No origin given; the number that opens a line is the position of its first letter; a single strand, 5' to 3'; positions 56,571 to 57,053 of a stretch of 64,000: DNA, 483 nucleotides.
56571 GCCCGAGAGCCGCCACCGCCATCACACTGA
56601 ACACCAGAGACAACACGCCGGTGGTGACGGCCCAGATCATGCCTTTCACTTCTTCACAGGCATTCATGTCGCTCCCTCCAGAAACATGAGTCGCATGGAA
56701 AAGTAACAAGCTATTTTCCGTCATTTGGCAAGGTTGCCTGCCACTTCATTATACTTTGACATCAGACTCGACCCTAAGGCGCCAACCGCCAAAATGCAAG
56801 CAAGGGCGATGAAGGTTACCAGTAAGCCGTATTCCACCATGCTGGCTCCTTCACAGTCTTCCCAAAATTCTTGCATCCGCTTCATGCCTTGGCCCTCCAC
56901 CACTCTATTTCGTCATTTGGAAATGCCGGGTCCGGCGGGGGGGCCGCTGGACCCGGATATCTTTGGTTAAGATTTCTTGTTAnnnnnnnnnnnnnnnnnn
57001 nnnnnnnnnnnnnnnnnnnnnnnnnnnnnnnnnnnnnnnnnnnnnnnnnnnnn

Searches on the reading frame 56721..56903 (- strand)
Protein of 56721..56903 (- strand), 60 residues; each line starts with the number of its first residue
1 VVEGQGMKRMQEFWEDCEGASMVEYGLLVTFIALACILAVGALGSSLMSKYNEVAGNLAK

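Call 72: search_protein_families(library=pfam, proteins=[window:56721-56903:-], max_evalue=0.001)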
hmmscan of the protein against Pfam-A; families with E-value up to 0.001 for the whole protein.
window:56721-56903:- (60 aa): 1 family
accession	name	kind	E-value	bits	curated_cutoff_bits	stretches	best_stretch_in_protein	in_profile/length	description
PF04964.19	Flp_Fap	-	2.2e-10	40.6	32.2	1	13-56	1-44/46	Flp/Fap pilin component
